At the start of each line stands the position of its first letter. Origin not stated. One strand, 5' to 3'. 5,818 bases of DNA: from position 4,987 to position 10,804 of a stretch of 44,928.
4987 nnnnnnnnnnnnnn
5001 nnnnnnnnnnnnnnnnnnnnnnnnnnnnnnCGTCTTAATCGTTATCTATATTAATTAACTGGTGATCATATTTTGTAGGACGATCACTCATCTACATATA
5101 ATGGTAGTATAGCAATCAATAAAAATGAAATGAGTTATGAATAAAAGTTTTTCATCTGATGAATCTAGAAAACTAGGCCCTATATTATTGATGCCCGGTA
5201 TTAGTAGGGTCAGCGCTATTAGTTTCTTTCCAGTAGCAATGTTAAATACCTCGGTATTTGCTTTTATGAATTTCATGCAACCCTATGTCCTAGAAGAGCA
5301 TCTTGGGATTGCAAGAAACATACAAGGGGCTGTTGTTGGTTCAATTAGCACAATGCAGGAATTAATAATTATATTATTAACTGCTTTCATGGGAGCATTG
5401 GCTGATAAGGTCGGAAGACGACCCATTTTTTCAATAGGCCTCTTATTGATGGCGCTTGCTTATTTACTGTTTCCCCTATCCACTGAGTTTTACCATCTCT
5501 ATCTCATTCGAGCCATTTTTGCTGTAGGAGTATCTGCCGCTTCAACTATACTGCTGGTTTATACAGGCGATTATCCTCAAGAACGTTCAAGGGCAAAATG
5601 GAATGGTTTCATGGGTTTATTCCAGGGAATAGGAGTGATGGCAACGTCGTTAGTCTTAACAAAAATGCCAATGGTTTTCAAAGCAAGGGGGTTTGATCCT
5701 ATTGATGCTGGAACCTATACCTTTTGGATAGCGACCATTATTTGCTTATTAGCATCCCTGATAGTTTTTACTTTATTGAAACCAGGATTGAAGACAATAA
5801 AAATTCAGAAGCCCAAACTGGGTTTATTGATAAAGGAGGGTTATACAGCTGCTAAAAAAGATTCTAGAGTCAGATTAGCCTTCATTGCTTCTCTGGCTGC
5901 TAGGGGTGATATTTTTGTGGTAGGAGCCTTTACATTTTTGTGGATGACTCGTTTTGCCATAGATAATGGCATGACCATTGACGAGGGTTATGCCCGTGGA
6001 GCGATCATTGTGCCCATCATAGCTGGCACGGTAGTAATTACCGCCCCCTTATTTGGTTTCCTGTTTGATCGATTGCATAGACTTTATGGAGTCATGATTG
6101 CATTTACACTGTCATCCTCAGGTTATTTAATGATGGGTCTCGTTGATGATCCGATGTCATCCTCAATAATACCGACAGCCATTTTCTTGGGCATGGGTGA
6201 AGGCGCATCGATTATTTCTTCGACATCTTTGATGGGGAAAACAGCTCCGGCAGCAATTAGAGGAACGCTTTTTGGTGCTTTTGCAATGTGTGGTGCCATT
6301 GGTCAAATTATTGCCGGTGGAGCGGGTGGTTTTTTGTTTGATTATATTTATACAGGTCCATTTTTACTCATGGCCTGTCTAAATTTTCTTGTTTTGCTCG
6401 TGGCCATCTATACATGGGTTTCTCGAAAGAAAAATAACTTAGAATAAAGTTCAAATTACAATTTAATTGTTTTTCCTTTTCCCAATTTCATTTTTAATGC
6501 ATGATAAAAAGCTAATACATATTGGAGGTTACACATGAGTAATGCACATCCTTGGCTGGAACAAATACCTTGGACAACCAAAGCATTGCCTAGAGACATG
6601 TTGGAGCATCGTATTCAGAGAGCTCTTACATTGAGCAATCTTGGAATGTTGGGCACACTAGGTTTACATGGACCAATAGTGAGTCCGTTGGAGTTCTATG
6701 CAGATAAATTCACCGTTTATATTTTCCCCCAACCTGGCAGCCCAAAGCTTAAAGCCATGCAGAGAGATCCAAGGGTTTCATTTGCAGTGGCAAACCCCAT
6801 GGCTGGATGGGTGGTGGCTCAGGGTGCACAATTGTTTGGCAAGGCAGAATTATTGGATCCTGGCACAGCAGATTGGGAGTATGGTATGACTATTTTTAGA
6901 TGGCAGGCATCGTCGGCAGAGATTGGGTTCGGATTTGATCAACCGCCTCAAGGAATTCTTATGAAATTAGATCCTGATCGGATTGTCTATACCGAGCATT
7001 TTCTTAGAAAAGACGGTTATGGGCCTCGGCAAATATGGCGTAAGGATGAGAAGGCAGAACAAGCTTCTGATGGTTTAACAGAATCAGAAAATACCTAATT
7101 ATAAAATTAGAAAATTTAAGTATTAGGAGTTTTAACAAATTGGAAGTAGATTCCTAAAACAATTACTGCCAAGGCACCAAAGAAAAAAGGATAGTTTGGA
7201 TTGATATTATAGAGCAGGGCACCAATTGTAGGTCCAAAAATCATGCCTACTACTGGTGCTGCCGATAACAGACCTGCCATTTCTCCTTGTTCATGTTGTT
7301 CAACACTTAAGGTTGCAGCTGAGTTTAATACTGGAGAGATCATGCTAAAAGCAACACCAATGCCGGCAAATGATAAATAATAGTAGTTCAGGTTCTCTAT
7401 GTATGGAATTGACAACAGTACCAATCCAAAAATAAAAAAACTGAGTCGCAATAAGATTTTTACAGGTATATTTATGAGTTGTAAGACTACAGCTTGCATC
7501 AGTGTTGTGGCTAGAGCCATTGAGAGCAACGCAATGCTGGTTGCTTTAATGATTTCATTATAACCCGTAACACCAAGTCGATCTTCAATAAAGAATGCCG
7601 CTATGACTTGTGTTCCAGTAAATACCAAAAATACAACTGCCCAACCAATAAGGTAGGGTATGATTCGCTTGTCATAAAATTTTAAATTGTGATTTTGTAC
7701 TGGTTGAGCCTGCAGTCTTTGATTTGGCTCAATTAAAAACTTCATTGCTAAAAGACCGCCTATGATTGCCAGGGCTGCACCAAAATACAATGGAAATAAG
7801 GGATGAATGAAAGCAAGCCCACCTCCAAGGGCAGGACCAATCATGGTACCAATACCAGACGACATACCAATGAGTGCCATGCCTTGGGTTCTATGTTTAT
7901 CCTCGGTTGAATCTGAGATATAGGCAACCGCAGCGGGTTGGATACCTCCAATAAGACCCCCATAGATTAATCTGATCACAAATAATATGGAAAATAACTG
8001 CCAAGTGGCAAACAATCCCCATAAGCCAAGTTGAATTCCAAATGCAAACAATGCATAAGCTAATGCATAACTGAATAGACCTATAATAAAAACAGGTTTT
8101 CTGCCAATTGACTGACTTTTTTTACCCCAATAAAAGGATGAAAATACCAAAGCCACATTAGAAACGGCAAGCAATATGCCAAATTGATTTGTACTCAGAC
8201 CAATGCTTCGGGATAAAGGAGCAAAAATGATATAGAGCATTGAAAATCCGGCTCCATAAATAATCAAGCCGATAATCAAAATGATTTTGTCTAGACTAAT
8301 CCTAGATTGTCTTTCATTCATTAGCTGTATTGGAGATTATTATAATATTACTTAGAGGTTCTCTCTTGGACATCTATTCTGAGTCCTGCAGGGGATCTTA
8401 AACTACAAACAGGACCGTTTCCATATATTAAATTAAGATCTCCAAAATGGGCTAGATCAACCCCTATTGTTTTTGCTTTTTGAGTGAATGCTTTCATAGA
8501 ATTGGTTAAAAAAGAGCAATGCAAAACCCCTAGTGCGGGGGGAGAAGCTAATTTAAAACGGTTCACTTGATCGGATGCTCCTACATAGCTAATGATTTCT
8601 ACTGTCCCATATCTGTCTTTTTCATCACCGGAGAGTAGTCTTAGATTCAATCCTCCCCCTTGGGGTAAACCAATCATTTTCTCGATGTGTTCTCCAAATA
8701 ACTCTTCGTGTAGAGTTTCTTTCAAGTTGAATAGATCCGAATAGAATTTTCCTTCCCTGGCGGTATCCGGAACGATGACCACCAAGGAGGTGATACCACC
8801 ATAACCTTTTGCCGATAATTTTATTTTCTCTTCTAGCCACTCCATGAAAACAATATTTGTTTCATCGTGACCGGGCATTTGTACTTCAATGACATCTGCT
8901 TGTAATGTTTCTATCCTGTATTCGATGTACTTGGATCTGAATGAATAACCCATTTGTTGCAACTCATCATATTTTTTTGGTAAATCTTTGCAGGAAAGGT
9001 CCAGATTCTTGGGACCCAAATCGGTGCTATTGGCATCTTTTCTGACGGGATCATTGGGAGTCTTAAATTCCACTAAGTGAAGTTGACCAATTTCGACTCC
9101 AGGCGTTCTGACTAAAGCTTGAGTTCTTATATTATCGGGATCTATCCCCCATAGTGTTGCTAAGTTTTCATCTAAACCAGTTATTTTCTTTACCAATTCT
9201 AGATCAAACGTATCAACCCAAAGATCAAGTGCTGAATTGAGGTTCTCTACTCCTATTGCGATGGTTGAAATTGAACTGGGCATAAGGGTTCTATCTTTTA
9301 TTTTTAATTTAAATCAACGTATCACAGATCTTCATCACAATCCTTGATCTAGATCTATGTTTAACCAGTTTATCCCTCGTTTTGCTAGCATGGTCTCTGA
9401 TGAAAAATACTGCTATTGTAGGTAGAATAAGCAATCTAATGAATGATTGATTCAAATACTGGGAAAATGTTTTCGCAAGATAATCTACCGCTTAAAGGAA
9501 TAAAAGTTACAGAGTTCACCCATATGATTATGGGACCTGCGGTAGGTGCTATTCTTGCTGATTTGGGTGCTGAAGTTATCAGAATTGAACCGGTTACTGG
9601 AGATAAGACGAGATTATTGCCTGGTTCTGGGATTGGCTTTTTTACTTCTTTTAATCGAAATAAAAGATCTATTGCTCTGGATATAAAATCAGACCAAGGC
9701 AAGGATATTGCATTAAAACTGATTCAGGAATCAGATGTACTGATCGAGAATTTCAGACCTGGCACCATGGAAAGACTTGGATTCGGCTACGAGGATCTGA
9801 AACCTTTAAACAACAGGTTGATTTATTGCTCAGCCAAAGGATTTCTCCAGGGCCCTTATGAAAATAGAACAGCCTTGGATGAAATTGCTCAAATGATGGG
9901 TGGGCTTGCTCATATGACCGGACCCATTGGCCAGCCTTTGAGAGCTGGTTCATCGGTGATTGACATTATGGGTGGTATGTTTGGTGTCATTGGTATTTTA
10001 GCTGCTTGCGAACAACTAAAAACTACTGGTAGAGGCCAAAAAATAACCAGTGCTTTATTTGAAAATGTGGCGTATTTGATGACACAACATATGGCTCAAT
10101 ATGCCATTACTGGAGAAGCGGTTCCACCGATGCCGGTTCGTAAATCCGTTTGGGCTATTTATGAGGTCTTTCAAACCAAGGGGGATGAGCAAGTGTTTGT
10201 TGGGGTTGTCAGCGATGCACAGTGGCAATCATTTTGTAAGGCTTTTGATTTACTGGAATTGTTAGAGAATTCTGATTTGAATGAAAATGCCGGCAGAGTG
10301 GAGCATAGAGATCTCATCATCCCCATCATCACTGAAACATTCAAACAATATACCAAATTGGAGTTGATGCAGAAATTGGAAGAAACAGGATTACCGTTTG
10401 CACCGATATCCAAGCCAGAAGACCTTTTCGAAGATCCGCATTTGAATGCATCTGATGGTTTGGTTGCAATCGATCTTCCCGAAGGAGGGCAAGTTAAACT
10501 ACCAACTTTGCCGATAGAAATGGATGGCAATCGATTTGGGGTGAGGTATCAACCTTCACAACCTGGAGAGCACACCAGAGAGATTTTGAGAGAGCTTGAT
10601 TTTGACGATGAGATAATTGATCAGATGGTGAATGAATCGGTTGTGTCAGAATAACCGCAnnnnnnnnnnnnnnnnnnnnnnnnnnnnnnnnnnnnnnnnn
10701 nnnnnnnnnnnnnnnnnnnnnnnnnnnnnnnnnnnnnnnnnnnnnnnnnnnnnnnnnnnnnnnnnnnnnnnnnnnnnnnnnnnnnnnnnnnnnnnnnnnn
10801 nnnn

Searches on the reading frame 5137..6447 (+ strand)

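Call 24: search_protein_families(library=pfam, proteins=[window:5137-6447:+], max_evalue=0.001)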
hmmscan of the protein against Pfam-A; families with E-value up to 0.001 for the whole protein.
window:5137-6447:+ (436 aa): 2 families
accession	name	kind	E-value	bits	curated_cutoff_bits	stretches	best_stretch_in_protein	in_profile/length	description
PF07690.21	MFS_1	-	6.4e-43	147.4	33.4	2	35-393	6-346/347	Major Facilitator Superfamily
PF00083.30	Sugar_tr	-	7.7e-10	38.7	22.3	2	257-418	14-179/452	Sugar (and other) transporter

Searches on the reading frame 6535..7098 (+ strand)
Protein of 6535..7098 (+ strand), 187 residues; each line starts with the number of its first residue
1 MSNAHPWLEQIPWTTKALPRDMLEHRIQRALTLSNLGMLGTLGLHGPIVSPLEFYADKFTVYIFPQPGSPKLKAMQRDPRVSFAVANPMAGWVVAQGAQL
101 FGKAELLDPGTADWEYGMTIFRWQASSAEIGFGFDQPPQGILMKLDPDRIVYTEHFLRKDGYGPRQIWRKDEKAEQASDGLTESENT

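Call 24: search_protein_families(library=pfam, proteins=[window:6535-7098:+], max_evalue=0.001)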
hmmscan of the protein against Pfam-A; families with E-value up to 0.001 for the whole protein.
window:6535-7098:+ (187 aa): 2 families
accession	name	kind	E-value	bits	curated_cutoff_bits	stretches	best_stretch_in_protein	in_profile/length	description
PF01243.27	PNPOx_N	-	1.9e-10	41.6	28.1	1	24-148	2-114/120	Pyridoxamine 5'-phosphate oxidase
PF12900.13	Pyridox_ox_2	-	0.00077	19.9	27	0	27-115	5-99/140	Pyridoxamine 5'-phosphate oxidase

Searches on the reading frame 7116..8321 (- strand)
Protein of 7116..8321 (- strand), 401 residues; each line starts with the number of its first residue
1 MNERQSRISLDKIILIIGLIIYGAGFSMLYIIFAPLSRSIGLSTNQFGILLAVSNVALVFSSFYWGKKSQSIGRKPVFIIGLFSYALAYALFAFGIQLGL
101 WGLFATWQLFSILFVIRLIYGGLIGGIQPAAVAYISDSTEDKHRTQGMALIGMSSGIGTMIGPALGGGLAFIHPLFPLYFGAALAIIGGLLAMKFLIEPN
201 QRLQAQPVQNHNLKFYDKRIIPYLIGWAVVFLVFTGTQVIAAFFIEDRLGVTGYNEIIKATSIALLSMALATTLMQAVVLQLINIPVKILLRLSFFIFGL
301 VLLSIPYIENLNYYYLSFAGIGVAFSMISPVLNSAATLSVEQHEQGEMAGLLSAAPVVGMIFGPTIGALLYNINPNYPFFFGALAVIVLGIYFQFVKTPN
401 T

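Call 7: search_protein_families(library=pfam, proteins=[window:7116-8321:-], max_evalue=0.001)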
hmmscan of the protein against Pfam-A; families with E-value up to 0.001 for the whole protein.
window:7116-8321:- (401 aa): 2 families
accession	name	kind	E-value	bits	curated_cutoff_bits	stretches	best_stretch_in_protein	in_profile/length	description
PF07690.21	MFS_1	-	4.7e-43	147.9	33.4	2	15-354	1-337/347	Major Facilitator Superfamily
PF00083.30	Sugar_tr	-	1.8e-06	27.5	22.3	1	43-188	44-184/452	Sugar (and other) transporter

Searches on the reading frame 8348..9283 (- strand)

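Call 7: search_protein_families(library=pfam, proteins=[window:8348-9283:-], max_evalue=0.001)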
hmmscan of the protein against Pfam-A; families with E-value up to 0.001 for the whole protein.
window:8348-9283:- (311 aa): 2 families
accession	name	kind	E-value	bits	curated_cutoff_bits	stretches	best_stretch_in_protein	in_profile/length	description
PF13669.12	Glyoxalase_4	-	1.7e-07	32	27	0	8-121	3-99/109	Glyoxalase/Bleomycin resistance protein/Dioxygenase superfamily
PF00903.31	Glyoxalase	-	1.9e-06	28.7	20.6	0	5-117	2-97/121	Glyoxalase/Bleomycin resistance protein/Dioxygenase superfamily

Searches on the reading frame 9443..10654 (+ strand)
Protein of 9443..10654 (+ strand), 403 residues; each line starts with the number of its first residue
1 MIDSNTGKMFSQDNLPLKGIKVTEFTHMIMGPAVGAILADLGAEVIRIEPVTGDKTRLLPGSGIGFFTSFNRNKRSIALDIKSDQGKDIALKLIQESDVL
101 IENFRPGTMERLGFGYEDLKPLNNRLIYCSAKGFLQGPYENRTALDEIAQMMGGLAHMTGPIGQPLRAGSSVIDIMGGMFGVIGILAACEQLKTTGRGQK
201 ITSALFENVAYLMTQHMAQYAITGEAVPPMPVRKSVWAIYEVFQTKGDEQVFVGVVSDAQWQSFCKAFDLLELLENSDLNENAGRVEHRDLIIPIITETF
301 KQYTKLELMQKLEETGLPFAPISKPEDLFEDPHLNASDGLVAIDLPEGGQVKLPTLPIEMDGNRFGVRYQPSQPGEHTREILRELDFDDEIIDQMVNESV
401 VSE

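Call 7: search_protein_families(library=pfam, proteins=[window:9443-10654:+], max_evalue=0.001)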
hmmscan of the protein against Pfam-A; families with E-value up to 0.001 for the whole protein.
window:9443-10654:+ (403 aa): 1 family
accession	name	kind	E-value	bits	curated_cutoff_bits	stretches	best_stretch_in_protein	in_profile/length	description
PF02515.22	CoA_transf_3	-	6.7e-110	368.1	23.3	1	17-378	1-366/366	CoA-transferase family III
